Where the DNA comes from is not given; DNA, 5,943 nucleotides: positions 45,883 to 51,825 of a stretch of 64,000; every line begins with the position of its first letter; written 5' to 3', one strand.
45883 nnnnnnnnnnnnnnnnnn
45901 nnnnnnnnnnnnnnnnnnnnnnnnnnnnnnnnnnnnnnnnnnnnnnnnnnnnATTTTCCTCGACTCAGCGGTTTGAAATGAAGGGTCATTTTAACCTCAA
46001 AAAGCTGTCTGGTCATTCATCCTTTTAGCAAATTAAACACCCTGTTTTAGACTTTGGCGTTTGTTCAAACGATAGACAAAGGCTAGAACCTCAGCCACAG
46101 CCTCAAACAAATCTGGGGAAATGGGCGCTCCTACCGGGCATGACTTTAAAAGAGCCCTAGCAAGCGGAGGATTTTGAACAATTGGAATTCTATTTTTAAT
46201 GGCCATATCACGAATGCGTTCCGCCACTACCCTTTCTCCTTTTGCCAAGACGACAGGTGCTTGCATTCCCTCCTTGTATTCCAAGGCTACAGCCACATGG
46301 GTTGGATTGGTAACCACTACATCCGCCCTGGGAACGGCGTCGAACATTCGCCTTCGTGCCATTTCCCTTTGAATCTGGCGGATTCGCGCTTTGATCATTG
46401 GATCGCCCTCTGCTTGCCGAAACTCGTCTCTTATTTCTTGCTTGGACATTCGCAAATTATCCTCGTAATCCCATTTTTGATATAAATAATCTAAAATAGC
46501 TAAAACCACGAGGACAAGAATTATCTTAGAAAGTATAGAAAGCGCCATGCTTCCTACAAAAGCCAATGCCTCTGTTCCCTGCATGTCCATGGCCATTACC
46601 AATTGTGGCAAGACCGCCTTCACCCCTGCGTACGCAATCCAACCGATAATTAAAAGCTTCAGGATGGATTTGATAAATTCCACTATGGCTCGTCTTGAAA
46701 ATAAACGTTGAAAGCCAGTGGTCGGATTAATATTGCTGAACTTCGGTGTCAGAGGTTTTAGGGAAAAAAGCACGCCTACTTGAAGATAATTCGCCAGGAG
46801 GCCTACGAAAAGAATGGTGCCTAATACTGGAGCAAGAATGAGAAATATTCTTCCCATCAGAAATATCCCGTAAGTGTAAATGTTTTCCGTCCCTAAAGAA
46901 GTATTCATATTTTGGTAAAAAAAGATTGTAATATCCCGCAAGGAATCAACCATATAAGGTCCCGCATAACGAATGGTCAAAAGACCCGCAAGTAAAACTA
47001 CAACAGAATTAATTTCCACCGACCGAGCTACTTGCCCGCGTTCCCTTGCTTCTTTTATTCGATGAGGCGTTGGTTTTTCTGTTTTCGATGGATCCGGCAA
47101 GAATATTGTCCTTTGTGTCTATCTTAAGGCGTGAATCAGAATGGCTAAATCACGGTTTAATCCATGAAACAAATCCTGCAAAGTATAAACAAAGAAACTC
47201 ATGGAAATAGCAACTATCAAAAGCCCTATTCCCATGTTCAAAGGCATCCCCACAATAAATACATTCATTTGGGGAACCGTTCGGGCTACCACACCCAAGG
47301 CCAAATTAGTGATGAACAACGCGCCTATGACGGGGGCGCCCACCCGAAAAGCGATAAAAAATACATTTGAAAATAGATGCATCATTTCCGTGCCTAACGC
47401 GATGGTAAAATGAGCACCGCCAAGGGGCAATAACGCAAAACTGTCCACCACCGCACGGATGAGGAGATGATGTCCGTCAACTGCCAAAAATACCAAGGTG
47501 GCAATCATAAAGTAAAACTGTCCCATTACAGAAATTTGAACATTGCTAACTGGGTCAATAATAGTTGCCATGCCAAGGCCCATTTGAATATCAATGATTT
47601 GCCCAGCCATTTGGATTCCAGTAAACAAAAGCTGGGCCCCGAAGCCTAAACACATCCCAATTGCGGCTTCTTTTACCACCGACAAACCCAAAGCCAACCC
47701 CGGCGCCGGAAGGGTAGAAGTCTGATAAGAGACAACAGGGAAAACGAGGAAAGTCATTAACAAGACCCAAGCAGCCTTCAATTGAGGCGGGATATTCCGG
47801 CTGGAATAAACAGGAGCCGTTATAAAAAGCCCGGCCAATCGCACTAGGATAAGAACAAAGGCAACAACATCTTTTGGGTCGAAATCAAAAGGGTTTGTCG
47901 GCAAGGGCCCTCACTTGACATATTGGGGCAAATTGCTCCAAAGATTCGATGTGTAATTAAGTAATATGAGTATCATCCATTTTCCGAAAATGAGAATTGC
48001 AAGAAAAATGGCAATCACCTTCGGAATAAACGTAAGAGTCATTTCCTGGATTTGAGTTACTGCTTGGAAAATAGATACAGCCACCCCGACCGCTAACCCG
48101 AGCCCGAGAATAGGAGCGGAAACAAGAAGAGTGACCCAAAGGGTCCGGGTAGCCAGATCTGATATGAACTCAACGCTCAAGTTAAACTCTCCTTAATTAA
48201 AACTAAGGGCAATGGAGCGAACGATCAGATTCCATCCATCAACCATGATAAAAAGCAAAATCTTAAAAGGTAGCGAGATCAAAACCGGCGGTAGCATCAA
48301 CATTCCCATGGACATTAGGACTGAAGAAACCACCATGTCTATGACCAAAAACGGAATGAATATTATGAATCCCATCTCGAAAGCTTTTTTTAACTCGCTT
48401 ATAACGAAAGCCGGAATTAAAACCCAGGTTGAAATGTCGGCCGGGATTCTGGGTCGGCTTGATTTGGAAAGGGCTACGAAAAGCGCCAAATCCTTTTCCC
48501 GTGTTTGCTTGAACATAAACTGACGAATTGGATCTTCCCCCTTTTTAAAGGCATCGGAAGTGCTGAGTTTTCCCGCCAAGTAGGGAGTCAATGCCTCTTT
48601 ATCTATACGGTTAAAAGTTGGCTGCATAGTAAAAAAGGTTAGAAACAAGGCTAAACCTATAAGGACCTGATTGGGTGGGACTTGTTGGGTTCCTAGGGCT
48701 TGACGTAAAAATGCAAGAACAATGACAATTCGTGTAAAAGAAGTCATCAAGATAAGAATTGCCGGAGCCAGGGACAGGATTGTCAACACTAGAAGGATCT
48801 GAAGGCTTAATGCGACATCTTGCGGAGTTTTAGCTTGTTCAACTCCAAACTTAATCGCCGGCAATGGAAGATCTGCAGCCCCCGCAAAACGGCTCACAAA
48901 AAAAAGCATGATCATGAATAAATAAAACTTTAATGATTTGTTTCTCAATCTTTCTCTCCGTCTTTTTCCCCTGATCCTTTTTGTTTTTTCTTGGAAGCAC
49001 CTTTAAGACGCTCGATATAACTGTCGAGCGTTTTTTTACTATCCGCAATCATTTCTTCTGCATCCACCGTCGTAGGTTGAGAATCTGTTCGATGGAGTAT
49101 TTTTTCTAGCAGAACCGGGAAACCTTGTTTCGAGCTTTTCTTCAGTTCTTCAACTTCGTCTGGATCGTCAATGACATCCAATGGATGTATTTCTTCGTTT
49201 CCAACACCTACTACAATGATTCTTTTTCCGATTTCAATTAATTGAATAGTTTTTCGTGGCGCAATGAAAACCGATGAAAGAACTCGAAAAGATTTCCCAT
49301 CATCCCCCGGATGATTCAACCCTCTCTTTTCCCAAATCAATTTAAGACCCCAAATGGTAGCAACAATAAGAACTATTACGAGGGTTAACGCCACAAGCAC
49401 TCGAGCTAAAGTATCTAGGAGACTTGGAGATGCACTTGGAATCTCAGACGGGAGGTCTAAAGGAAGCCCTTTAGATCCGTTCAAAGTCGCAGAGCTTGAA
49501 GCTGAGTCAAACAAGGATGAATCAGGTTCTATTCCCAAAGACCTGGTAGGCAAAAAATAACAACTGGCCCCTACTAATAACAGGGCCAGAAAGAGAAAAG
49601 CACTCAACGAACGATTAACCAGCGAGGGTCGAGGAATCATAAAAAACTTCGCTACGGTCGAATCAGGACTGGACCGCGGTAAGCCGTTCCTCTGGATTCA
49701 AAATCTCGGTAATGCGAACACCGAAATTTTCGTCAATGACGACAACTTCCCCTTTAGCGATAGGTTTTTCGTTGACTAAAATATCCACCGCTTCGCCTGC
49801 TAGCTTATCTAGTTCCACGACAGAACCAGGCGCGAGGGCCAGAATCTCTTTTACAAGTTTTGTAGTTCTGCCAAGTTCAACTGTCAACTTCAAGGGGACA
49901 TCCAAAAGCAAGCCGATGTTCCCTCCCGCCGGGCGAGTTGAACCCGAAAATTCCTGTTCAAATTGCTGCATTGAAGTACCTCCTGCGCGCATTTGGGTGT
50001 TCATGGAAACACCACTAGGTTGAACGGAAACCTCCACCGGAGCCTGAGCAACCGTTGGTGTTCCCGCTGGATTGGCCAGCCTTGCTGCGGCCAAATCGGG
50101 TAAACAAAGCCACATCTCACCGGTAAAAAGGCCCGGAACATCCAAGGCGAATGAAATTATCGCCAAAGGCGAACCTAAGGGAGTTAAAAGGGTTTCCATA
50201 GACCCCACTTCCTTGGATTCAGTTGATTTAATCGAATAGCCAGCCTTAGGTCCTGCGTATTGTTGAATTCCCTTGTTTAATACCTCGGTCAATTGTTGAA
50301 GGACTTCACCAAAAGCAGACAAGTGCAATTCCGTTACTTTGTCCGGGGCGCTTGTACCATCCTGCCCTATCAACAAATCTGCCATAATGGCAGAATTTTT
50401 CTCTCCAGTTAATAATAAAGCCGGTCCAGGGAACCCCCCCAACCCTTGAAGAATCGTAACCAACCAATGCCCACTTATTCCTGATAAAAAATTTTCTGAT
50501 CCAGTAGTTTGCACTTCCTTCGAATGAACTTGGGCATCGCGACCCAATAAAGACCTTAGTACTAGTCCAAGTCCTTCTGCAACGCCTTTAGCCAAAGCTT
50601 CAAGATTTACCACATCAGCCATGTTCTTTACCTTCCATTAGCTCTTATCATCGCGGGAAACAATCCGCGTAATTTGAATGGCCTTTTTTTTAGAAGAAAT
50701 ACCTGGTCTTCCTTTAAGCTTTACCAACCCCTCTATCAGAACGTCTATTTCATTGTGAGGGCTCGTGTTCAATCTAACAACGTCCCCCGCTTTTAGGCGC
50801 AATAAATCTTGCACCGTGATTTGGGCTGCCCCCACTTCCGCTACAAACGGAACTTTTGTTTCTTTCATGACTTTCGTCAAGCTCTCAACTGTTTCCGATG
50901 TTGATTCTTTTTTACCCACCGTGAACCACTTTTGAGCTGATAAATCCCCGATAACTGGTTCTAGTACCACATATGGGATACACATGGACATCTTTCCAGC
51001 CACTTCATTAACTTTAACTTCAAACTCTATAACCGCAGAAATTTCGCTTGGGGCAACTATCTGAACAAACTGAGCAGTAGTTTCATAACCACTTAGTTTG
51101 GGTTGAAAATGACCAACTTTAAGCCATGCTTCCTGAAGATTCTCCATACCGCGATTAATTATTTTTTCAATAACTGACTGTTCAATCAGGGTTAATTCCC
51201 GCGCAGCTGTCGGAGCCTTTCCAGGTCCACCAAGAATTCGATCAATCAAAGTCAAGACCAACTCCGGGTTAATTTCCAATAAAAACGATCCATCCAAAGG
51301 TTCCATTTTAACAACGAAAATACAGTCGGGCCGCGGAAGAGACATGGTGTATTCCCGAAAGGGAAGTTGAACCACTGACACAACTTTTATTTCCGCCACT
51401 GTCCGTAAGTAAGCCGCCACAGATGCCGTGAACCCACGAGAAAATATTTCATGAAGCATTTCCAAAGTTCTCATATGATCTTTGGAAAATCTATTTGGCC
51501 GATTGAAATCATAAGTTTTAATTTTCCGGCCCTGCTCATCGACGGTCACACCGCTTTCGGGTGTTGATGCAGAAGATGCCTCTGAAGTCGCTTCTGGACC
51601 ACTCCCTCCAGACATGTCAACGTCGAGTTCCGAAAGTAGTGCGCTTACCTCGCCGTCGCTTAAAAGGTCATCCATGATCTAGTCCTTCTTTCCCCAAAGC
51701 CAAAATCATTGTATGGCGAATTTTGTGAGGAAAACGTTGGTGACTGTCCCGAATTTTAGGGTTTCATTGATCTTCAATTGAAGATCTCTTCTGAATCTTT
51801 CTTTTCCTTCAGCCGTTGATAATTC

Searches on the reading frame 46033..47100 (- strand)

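Call 20: search_protein_families(library=pfam, proteins=[window:46033-47100:-])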
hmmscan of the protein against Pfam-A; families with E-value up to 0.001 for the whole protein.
window:46033-47100:- (355 aa): 1 family
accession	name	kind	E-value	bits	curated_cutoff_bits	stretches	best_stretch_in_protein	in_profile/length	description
PF01312.24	Bac_export_2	-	9.8e-127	423.2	24.4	1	5-342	2-335/335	FlhB HrpN YscU SpaS Family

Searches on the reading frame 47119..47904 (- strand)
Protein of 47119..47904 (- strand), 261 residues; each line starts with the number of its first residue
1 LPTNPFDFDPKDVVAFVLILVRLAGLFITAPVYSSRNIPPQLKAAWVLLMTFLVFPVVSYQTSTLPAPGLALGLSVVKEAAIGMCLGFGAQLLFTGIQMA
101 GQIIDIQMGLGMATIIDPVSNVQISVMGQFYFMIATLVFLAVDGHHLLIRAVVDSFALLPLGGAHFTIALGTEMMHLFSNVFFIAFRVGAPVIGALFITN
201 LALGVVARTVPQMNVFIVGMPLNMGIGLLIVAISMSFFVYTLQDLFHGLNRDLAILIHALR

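Call 20: search_protein_families(library=pfam, proteins=[window:47119-47904:-])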
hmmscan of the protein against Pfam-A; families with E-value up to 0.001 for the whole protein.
window:47119-47904:- (261 aa): 1 family
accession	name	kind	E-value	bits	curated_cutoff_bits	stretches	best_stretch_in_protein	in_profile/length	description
PF01311.25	Bac_export_1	-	5.9e-71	239.2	27.8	1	14-247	2-228/230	Bacterial export proteins, family 1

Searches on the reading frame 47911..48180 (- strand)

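Call 20: search_protein_families(library=pfam, proteins=[window:47911-48180:-])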
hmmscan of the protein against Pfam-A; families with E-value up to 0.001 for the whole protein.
window:47911-48180:- (89 aa): 1 family
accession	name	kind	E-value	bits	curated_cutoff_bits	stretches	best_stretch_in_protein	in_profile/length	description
PF01313.24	Bac_export_3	-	2.2e-28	98.4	25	1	6-77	2-73/74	Bacterial export proteins, family 3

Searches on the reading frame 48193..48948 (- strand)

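Call 20: search_protein_families(library=pfam, proteins=[window:48193-48948:-])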
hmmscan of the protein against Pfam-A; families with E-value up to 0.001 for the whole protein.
window:48193-48948:- (251 aa): 1 family
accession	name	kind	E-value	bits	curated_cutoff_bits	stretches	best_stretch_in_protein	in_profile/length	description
PF00813.25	FliP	-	1.9e-84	282.8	26.9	1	54-245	1-190/191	FliP family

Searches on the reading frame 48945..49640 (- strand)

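Call 21: search_protein_families(library=pfam, proteins=[window:48945-49640:-])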
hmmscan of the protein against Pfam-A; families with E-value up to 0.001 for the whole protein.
window:48945-49640:- (231 aa): 1 family
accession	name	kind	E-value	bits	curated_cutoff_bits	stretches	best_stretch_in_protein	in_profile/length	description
PF04347.18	FliO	-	1.3e-12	48.1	22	1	112-182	16-90/91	Flagellar biosynthesis protein, FliO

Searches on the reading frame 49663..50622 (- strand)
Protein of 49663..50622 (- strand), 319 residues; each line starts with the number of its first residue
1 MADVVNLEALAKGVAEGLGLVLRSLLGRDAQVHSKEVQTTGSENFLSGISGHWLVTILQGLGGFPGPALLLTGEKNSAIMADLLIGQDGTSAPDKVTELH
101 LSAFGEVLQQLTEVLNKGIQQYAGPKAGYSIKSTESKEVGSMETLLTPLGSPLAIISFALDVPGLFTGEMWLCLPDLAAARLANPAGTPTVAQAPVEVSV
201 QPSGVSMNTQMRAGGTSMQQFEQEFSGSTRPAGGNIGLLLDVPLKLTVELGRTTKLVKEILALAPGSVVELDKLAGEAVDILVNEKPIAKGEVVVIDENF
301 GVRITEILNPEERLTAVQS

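Call 21: search_protein_families(library=pfam, proteins=[window:49663-50622:-])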
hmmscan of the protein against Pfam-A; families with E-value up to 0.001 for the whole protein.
window:49663-50622:- (319 aa): 1 family
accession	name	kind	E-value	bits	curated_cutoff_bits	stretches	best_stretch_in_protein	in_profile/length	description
PF01052.25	FliMN_C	-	4.3e-25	87.9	23.8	1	239-308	3-72/73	Type III flagellar switch regulator (C-ring) FliN C-term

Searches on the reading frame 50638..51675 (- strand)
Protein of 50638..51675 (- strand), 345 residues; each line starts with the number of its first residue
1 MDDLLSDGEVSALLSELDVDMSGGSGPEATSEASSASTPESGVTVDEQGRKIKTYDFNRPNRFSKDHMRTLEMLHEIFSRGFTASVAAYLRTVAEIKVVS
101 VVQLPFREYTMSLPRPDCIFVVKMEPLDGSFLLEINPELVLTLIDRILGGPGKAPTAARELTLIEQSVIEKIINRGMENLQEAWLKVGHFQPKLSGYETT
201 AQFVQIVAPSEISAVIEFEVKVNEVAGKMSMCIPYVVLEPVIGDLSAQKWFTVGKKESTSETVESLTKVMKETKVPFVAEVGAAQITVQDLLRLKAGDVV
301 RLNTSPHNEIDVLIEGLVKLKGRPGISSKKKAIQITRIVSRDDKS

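Call 21: search_protein_families(library=pfam, proteins=[window:50638-51675:-])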
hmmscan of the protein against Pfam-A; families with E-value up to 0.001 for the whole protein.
window:50638-51675:- (345 aa): 2 families
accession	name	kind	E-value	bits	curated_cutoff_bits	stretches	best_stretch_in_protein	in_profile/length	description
PF02154.20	FliM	-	1.3e-60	205.1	27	1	55-243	1-190/192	Flagellar motor switch protein FliM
PF01052.25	FliMN_C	-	1.7e-19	70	23.8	1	270-339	3-72/73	Type III flagellar switch regulator (C-ring) FliN C-term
